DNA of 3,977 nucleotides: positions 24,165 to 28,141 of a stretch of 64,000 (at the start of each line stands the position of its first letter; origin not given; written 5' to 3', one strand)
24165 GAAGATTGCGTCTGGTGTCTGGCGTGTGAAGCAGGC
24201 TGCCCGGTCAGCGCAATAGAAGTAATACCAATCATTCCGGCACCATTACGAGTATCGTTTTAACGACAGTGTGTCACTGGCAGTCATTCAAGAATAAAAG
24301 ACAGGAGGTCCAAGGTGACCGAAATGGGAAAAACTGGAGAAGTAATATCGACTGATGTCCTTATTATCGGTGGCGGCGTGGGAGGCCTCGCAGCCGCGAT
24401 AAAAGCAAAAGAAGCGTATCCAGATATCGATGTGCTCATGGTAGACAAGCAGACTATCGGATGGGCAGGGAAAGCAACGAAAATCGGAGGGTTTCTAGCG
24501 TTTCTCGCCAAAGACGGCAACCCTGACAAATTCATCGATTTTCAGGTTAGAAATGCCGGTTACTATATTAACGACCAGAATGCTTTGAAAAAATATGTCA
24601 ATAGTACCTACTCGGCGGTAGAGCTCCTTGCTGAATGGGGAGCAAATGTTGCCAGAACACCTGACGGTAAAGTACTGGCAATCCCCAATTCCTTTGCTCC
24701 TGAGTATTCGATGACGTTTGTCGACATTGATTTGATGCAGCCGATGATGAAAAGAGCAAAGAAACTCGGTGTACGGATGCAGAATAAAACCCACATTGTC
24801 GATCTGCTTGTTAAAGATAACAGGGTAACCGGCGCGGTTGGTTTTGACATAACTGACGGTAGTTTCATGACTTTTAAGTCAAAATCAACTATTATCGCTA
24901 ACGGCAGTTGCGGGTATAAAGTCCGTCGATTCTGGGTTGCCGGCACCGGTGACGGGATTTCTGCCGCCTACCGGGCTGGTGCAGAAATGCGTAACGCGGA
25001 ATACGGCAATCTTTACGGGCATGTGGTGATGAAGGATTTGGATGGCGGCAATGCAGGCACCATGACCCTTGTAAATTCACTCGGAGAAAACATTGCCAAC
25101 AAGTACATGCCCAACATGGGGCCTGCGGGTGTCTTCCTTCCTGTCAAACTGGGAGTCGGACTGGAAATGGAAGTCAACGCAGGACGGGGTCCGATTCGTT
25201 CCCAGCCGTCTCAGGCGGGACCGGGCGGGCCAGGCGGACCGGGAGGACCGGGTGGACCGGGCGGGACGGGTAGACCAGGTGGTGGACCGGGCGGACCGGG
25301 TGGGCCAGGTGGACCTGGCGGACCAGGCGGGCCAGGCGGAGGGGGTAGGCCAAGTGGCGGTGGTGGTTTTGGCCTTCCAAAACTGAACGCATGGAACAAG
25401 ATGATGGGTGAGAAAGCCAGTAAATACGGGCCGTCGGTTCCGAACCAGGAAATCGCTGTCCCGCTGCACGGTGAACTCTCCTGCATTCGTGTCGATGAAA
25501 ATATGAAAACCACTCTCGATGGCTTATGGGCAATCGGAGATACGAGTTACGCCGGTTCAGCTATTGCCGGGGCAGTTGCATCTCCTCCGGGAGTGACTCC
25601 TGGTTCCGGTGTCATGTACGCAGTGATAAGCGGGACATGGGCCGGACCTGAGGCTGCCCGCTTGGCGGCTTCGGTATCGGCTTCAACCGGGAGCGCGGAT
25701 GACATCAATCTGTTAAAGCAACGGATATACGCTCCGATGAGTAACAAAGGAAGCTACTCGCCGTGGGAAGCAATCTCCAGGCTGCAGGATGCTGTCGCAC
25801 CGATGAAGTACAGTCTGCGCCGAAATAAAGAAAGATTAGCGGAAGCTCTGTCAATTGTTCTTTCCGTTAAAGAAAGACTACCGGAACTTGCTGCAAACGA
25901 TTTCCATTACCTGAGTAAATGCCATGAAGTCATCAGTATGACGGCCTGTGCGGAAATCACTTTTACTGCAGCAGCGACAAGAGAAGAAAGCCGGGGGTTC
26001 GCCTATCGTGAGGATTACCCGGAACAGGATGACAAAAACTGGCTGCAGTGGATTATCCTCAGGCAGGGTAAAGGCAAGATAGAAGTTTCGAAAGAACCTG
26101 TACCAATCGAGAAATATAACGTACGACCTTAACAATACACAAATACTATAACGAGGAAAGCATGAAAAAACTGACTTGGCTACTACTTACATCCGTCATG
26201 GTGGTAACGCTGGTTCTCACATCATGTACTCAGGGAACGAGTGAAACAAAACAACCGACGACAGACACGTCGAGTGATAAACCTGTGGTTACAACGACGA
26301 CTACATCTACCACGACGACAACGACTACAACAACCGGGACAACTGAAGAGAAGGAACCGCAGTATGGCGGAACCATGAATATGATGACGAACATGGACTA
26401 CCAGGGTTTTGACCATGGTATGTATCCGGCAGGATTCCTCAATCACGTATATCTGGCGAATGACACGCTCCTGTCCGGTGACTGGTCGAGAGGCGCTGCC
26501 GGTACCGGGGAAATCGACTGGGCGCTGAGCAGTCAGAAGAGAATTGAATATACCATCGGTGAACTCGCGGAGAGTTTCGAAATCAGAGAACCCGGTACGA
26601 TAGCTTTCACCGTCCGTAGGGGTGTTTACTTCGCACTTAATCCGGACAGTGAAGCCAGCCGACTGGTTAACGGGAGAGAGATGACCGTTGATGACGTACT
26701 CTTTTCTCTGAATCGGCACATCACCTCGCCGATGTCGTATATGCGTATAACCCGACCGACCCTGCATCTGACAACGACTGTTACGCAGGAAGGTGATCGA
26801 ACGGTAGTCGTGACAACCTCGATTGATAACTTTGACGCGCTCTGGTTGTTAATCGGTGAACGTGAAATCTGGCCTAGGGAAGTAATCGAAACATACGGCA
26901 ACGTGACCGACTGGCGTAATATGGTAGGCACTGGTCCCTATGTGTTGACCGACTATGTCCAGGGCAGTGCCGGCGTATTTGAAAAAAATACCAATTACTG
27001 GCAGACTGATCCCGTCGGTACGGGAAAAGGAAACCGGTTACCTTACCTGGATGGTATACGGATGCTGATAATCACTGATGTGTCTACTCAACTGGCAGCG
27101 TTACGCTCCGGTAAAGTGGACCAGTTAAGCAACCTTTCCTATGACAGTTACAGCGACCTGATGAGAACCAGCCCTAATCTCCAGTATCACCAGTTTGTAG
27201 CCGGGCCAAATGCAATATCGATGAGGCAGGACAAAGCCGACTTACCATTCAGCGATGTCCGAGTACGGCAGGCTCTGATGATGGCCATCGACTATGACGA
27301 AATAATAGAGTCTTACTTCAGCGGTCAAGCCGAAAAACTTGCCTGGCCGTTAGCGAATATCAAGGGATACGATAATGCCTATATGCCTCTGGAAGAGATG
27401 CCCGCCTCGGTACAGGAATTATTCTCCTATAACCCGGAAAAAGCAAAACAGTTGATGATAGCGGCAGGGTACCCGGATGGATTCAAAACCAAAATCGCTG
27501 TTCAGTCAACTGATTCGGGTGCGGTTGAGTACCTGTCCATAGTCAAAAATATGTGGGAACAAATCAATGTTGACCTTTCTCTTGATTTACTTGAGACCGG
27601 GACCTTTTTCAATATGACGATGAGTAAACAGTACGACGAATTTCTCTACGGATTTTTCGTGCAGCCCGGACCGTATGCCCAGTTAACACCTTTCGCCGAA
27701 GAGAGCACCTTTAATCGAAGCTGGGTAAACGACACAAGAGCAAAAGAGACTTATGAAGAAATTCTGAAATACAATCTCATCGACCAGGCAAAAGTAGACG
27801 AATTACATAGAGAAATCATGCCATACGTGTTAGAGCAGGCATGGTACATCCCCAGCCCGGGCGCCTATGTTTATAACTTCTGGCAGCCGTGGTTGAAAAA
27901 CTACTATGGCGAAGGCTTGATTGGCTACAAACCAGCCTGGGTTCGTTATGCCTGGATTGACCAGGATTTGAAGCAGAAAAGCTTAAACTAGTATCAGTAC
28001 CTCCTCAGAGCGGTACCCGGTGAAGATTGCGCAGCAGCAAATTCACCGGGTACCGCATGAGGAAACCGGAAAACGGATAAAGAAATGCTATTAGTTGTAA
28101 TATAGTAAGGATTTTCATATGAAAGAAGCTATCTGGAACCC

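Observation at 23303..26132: Hydrolase-like protein + 2x[4Fe-4S] ferredoxin + SdhA/AprA-superfamily flavoprotein triad with atypical active-site motif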

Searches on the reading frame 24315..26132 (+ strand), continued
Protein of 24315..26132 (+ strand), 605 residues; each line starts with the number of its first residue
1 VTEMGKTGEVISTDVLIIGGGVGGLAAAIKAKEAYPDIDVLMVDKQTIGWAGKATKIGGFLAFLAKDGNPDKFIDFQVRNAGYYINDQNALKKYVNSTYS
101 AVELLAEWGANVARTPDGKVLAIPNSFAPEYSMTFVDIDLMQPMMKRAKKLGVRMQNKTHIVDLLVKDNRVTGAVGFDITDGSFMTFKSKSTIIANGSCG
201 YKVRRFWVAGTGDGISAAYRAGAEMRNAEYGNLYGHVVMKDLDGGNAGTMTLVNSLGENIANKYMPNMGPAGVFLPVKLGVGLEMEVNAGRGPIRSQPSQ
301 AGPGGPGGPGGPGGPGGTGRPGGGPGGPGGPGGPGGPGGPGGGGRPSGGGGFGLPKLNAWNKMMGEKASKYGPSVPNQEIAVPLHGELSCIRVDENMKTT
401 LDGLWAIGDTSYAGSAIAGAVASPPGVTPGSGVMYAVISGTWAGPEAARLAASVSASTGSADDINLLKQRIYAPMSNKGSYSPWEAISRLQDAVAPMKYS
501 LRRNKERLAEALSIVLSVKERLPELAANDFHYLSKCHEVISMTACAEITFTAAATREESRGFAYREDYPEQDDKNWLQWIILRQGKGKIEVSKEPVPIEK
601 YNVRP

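Call 39: search_protein_families(library=pfam, proteins=[L082:3857-5368:+, L074:4915-5901:+, L079:6761-8104:+, L074:10238-11281:+, L082:5876-6697:+, L082:8729-10726:+, L049:530-1834:-, L017:3709-4146:+, L028:8748-9152:+, L055:8714-9223:+], max_evalue=0.001)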
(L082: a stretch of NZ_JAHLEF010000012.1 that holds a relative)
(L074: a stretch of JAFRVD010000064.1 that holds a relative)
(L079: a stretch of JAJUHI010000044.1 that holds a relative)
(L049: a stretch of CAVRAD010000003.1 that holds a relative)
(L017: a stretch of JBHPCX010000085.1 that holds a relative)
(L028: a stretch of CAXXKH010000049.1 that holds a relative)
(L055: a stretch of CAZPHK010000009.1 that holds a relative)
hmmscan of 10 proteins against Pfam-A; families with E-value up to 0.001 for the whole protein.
L082:3857-5368:+ (503 aa): 15 families
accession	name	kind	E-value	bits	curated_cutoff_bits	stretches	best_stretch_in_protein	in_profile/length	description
PF00158.32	Sigma54_activat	-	1.5e-71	239.9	20.2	1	193-361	1-168/168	Sigma-54 interaction domain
PF25601.1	AAA_lid_14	-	2e-22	79.3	27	1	366-435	1-71/87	AAA+ ATPase lid domain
PF14532.12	Sigma54_activ_2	-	1.8e-18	67.5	25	1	195-365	2-138/138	Sigma-54 interaction domain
PF18024.7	HTH_50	-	2.8e-14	53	27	1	453-500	2-49/50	Helix-turn-helix domain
PF07728.20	AAA_5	-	2.9e-07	31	22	1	217-338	2-125/139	AAA domain (dynein-related subfamily)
PF07724.20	AAA_2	-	1.2e-06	29.1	27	1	215-345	4-134/166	AAA domain (Cdc48 subfamily)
PF07726.17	AAA_3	-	4.3e-06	27.1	27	1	217-337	2-113/131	ATPase family associated with various cellular activities (AAA)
PF02954.25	HTH_8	-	4.7e-05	23.5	22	1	462-496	5-40/42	Bacterial regulatory protein, Fis family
PF00989.32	PAS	-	0.00012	22.5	22.6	0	26-157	9-113/113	PAS fold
PF13191.12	AAA_16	-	0.0002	22.4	32.6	1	193-253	2-63/167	AAA ATPase domain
PF00004.35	AAA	-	0.0004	21.3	21.2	0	217-336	1-110/131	ATPase family associated with various cellular activities (AAA)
PF12775.13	AAA_7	-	0.00044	20.3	25.8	1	199-252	18-71/181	P-loop containing dynein motor region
PF13426.13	PAS_9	-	0.00051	20.7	27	0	28-159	1-103/103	PAS domain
PF13238.12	AAA_18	-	0.00053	20.9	29.4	0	217-261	1-41/128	AAA domain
PF20720.3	nSTAND3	-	0.0009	19.4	27.2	0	207-239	10-42/155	Novel STAND NTPase 3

L074:4915-5901:+ (328 aa): 4 families
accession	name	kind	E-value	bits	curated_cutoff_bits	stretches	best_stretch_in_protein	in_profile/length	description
PF03060.21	NMO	-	1.3e-50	173.1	28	1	10-315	6-331/331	Nitronate monooxygenase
PF00478.31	IMPDH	-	5.6e-05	22.8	25.6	0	169-212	203-246/345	IMP dehydrogenase / GMP reductase domain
PF01645.23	Glu_synthase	-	5.9e-05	22.9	20.4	1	106-213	189-315/369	Conserved region in glutamate synthase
PF04131.20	NanE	-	0.00033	20.3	27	1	107-208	79-179/192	Putative N-acetylmannosamine-6-phosphate epimerase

L079:6761-8104:+ (447 aa): 1 family
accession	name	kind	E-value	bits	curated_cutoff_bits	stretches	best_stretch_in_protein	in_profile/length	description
PF07690.21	MFS_1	-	1.4e-15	57.5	33.4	2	275-427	29-181/347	Major Facilitator Superfamily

L074:10238-11281:+ (347 aa): 1 family
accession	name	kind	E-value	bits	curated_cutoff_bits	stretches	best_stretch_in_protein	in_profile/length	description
PF01208.23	URO-D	-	1.1e-09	38.3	23.9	1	130-298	153-320/346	Uroporphyrinogen decarboxylase (URO-D)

L082:5876-6697:+ (273 aa): 1 family
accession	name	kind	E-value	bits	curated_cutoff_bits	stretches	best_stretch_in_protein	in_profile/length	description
PF18089.7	DAPG_hydrolase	-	1.1e-79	267.5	22.7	1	51-267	3-223/223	DAPG hydrolase PhiG domain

L082:8729-10726:+ (665 aa): 14 families
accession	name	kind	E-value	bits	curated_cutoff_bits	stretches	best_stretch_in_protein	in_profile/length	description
PF00724.26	Oxidored_FMN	-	1.6e-63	215.5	27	1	7-357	1-338/342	NADH:flavin oxidoreductase / NADH oxidase family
PF07992.20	Pyr_redox_2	-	8.3e-31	107.9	26.1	1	406-640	2-256/291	Pyridine nucleotide-disulphide oxidoreductase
PF01266.30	DAO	-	1.9e-15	57.7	27.9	2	527-557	1-31/353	FAD dependent oxidoreductase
PF00070.33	Pyr_redox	-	3.7e-15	56.6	22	1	527-599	1-70/82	Pyridine nucleotide-disulphide oxidoreductase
PF13738.12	Pyr_redox_3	-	2.5e-12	47.1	30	1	486-638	122-283/305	Pyridine nucleotide-disulphide oxidoreductase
PF01262.27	AlaDh_PNT_C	-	2.7e-10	40.5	23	1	510-562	11-65/214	Alanine dehydrogenase/PNT, C-terminal domain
PF13450.12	NAD_binding_8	-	2.8e-10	40.8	21.9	1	409-443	1-35/68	NAD(P)-binding Rossmann-like domain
PF12831.13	FAD_oxidored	-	8.2e-09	35.7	27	1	407-478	2-73/416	FAD dependent oxidoreductase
PF01134.28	GIDA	-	2e-07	30.9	22.1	0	527-559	1-33/391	Glucose inhibited division protein A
PF00890.30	FAD_binding_2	-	3.2e-07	30.3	20.4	0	407-443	2-38/414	FAD binding domain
PF01494.25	FAD_binding_3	-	4.7e-07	29.8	22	0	527-558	3-34/349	FAD binding domain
PF01946.23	Thi4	-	5.6e-07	29.5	26.2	1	402-448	15-62/235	Thi4 family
PF03486.20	HI0933_like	-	7.4e-07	29.3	50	0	406-444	2-40/244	HI0933-like protein Rossmann domain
PF02737.24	3HCDH_N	-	2.5e-05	24.7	22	0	527-563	1-37/180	3-hydroxyacyl-CoA dehydrogenase, NAD binding domain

L049:530-1834:- (434 aa): 1 family
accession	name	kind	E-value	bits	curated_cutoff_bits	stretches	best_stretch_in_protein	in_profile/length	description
PF01208.23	URO-D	-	4.9e-21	75.5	23.9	1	193-430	108-346/346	Uroporphyrinogen decarboxylase (URO-D)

L017:3709-4146:+ (145 aa): 0 families

L028:8748-9152:+ (134 aa): 0 families

L055:8714-9223:+ (170 aa): 1 family
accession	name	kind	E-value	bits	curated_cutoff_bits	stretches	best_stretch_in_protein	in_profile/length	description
PF18089.7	DAPG_hydrolase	-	1.8e-08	34.7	22.7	1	5-118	35-165/223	DAPG hydrolase PhiG domain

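Call 80: find_homologous_proteins(query=L074:5914-6729:+, max_evalue=1e-20)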
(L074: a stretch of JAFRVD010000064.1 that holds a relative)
Query L074:5914-6729:+ (271 aa): 533 proteins with E <= 1e-20 among 2634 candidates; the best 120 are listed.
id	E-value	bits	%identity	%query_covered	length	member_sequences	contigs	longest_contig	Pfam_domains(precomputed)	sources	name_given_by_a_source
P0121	2.4e-154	531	82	100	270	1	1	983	PF18089.8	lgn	-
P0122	4.5e-153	527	84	99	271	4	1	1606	PF18089.8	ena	-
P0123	5.7e-142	490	79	99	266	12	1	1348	PF18089.8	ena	-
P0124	1.8e-137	475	74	98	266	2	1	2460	PF18089.8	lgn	-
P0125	4.2e-136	471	77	97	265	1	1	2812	PF18089.8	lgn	-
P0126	6.5e-122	424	69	98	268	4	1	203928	PF18089.8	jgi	-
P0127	2.8e-114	399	65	96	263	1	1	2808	PF18089.8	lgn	-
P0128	7.4e-114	398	66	96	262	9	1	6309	PF18089.8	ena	-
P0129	2.1e-111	390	64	95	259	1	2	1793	PF18089.8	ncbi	-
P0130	3.7e-110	386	62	96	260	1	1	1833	PF18089.8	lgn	-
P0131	1.0e-108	381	62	97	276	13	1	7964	PF18089.8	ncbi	-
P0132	2.6e-108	380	63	95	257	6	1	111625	PF18089.8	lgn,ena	-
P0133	1.8e-107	377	60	96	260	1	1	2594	PF18089.8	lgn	-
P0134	3.1e-107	376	62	95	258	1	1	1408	PF18089.8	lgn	-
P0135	9.4e-107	375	62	94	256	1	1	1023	PF18089.8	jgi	-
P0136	1.1e-106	374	64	94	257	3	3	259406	PF18089.8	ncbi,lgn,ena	-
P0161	4.2e-95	336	57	95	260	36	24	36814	PF18089.8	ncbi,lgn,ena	-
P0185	6.7e-85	303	52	95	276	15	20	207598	PF18089.8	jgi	-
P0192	1.8e-82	295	55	94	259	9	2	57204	PF18089.8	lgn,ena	-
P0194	2.5e-82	294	55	94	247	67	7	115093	PF18089.8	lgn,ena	-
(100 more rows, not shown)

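Call 81: list_cluster_members(proteins=[P0161, P0194, P0136, P0185, P0192])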
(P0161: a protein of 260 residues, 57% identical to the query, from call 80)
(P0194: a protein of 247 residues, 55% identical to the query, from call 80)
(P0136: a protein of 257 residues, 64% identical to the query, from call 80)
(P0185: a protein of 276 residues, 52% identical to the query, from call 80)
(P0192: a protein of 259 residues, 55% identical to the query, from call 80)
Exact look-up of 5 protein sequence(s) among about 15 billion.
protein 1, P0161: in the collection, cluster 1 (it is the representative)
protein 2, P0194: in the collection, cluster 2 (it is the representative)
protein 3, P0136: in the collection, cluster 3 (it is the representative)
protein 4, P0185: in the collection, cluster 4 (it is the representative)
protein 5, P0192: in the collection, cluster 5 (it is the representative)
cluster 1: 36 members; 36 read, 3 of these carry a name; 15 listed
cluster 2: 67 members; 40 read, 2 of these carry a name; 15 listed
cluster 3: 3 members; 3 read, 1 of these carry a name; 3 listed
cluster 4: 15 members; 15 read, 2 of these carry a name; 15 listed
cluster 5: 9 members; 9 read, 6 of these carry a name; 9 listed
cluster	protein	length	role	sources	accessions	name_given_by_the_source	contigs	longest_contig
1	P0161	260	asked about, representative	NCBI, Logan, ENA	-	-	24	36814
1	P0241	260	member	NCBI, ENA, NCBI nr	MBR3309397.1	MAG: phloretin hydrolase [Lachnospiraceae bacterium] | phloretin hydrolase [Lachnospiraceae bacterium]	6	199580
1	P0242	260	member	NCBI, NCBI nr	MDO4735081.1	MAG: phloretin hydrolase [Lachnospiraceae bacterium] | phloretin hydrolase [Lachnospiraceae bacterium]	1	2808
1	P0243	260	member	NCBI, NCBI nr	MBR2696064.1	MAG: phloretin hydrolase [Parasporobacterium sp.] | phloretin hydrolase [Parasporobacterium sp.]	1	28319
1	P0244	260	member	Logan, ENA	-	-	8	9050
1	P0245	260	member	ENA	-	-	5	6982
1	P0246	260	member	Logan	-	-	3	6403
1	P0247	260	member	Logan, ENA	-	-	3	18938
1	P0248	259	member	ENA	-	-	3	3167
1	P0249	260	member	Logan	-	-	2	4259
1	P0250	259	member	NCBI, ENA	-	-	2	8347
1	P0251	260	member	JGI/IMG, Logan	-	-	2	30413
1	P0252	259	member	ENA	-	-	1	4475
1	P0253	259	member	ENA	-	-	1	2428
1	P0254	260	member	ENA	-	-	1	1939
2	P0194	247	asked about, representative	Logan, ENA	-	-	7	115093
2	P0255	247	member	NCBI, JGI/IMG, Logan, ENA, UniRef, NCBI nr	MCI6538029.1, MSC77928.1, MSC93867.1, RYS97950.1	DAPG hydrolase family protein [Eubacterium ramulus] | hypothetical protein | DAPG hydrolase family protein n=1 Tax=Eubacterium ramulus TaxID=39490 RepID=UPI00101F9FE8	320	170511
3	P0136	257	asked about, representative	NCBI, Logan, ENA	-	-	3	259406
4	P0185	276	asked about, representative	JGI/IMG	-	-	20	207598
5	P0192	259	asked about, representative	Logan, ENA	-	-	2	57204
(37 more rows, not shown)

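Call 82: find_encoding_contigs(protein=P0255, flank=7000, max_places=2)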
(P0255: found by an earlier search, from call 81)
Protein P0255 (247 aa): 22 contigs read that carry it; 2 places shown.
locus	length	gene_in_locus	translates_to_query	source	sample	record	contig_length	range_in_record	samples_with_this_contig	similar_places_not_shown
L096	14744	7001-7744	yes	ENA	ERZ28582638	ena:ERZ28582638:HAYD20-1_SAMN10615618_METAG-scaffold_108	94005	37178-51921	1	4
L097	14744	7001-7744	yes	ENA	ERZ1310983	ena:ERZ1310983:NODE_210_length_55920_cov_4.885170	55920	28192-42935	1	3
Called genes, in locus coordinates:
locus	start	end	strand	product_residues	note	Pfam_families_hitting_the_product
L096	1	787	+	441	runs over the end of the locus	PF07690:MFS_1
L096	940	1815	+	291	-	PF00126:HTH_1, PF03466:LysR_substrate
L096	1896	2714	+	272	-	PF18089:DAPG_hydrolase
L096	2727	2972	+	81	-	PF12838:Fer4_7 (faint), PF12797:Fer4_2 (faint), PF00037:Fer4 (faint), PF14697:Fer4_21 (weak)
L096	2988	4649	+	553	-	PF00890:FAD_binding_2, PF01266:DAO (weak), PF01946:Thi4 (weak), PF03486:HI0933_like (weak), PF07992:Pyr_redox_2 (weak), PF12831:FAD_oxidored (weak), PF02910:Succ_DH_flav_C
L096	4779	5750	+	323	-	PF00478:IMPDH, PF03060:NMO, PF04131:NanE (weak), PF00977:His_biosynth (weak)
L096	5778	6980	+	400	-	PF07690:MFS_1, PF01306:LacY_symp (weak), PF07690:MFS_1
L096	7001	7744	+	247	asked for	PF18089:DAPG_hydrolase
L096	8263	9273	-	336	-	PF03590:AsnA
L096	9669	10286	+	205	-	PF12917:YfbR-like, PF13023:HD_3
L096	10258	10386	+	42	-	-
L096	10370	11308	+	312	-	PF04909:Amidohydro_2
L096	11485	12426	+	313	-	PF00056:Ldh_1_N, PF02866:Ldh_1_C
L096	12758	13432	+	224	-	PF00293:NUDIX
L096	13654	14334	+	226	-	PF00156:Pribosyltran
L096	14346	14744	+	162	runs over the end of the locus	PF04892:VanZ-LLP1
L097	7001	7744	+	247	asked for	PF18089:DAPG_hydrolase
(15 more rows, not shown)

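Call 83: list_cluster_members(proteins=[L096:1896-2714:+, L096:2988-4649:+, L096:4779-5750:+])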
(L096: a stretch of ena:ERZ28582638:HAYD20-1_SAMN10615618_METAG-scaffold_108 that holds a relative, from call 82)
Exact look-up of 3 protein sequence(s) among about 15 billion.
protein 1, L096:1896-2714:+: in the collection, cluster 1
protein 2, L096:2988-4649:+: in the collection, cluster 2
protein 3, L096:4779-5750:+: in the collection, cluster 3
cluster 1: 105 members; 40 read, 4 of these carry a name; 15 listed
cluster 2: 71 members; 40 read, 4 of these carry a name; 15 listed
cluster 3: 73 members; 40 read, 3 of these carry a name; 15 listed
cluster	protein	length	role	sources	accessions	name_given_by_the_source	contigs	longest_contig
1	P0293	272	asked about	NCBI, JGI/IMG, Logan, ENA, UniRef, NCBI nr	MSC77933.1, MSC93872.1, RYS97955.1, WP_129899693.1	hypothetical protein EAI88_07110 [Eubacterium ramulus] | DAPG hydrolase family protein n=1 Tax=Eubacterium ramulus TaxID=39490 RepID=UPI001021CBA6 | hypothetical protein [Eubacterium ramulus]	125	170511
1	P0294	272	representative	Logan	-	-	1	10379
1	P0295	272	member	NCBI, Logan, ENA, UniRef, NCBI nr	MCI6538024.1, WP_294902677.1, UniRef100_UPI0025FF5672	DAPG hydrolase family protein [uncultured Eubacterium sp.] | DAPG hydrolase family protein n=1 Tax=uncultured Eubacterium sp. TaxID=165185 ... | hypothetical protein [uncultured Eubacterium sp.]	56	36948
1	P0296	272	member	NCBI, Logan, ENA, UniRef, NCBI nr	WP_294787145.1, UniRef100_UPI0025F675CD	hypothetical protein [uncultured Eubacterium sp.] | DAPG hydrolase family protein n=1 Tax=uncultured Eubacterium sp. TaxID=165185 ...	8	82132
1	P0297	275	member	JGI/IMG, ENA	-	hypothetical protein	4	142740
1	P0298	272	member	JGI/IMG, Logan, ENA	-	-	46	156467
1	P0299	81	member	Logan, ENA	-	-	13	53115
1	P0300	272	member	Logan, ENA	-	-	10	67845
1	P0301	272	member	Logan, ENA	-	-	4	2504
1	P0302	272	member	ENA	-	-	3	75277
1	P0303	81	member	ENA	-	-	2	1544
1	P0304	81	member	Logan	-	-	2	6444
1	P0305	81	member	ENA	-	-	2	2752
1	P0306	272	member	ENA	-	-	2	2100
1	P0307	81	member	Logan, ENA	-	-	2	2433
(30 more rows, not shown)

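Call 90: search_protein_families(library=pfam, proteins=[L026:4964-6037:+, L026:2901-3890:+, L026:1377-2888:+, L026:9243-11078:+, L010:4550-5755:-, L010:3380-4375:-, L010:2114-3271:-, L010:9669-10556:-, L010:11232-12572:-, L075:2600-3637:+], max_evalue=0.0001)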
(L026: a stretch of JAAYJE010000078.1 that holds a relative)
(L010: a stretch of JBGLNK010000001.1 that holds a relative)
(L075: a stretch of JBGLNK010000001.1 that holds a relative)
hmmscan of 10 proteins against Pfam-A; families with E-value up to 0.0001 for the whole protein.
L026:4964-6037:+ (357 aa): 0 families

L026:2901-3890:+ (329 aa): 1 family
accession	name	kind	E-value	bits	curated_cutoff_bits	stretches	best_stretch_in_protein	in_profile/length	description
PF02653.21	BPD_transp_2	-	1e-26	94.1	26.8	1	58-315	5-269/269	Branched-chain amino acid transport system / permease component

L026:1377-2888:+ (503 aa): 1 family
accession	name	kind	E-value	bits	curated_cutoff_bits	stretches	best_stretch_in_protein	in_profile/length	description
PF00005.33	ABC_tran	-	2.8e-31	109.4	25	2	24-175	1-136/137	ABC transporter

L026:9243-11078:+ (611 aa): 1 family
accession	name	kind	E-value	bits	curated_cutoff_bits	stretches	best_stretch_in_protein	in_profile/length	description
PF09848.15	SLFN-g3_helicase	-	1.2e-61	209.4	24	1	232-591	2-354/354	Schlafen group 3, DNA/RNA helicase domain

L010:4550-5755:- (401 aa): 3 families
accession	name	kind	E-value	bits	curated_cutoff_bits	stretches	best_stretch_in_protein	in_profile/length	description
PF00106.31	adh_short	-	1e-13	51.6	26.6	1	10-83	1-74/195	short chain dehydrogenase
PF13561.12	adh_short_C2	-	1.3e-08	35.2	27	1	19-84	6-69/236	Enoyl-(Acyl carrier protein) reductase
PF08659.16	KR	-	4.2e-07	30.5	22.6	1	12-84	3-79/180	KR domain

L010:3380-4375:- (331 aa): 0 families

L010:2114-3271:- (385 aa): 0 families

L010:9669-10556:- (295 aa): 2 families
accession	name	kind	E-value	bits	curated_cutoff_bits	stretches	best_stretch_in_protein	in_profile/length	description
PF02371.22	Transposase_20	-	5.9e-21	75.1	21.3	1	162-245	2-85/87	Transposase IS116/IS110/IS902 family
PF01548.23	DEDD_Tnp_IS110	-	1.6e-13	51.1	29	1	4-97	55-152/155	Transposase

L010:11232-12572:- (446 aa): 3 families
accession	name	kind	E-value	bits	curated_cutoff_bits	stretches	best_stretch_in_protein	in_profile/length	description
PF01595.25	CNNM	-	1.5e-47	162.1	28.4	1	18-192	2-178/181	Cyclin M transmembrane N-terminal domain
PF03471.22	CorC_HlyC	-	2.6e-19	69.4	27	1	349-424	3-80/81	Transporter associated domain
PF00571.33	CBS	-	8.4e-11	42.5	24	0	210-267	1-55/57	CBS domain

L075:2600-3637:+ (345 aa): 2 families
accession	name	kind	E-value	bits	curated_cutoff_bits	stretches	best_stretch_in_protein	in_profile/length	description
PF00248.27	Aldo_ket_red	-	1.4e-40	139.7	24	1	16-202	2-199/291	Aldo/keto reductase family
PF13183.11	Fer4_8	-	7.2e-05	23.7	27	0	260-323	4-67/68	4Fe-4S dicluster domain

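Call 92: search_protein_families(library=ncbifam, proteins=[L082:5876-6697:+, L096:1896-2714:+, L096:7001-7744:+, L055:5883-6719:+], max_evalue=1e-10)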
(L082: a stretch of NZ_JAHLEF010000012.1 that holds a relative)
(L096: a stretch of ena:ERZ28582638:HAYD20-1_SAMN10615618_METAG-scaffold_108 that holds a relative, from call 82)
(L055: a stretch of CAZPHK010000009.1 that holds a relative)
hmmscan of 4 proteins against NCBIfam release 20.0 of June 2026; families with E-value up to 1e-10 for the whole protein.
L082:5876-6697:+ (273 aa): 1 family
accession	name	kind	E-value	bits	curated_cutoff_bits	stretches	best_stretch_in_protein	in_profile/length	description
NF047887.1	DHPGHylPhlG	equivalog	3.5e-29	101.9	600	1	17-268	29-288/293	2,4-diacetylphloroglucinol hydrolase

L096:1896-2714:+ (272 aa): 1 family
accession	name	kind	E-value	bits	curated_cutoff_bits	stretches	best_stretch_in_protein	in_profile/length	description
NF047887.1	DHPGHylPhlG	equivalog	6.9e-17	61.5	600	1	16-223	28-234/293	2,4-diacetylphloroglucinol hydrolase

L096:7001-7744:+ (247 aa): 1 family
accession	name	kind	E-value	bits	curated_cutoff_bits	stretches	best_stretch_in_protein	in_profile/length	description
NF047887.1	DHPGHylPhlG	equivalog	2e-18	66.6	600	1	10-169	28-186/293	2,4-diacetylphloroglucinol hydrolase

L055:5883-6719:+ (278 aa): 1 family
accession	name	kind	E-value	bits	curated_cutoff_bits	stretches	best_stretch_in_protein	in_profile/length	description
NF047887.1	DHPGHylPhlG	equivalog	6.8e-26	91.1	600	1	50-274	65-291/293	2,4-diacetylphloroglucinol hydrolase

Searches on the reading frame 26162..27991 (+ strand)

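Call 3: search_protein_families(library=pfam, proteins=[window:26162-27991:+], max_evalue=0.01)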
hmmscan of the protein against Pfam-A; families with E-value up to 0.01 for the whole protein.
window:26162-27991:+ (609 aa): 1 family
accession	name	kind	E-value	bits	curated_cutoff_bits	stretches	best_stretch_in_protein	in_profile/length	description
PF00496.27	SBP_bac_5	-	1.4e-55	189.3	32.4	1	133-512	4-361/368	Bacterial extracellular solute-binding proteins, family 5 Middle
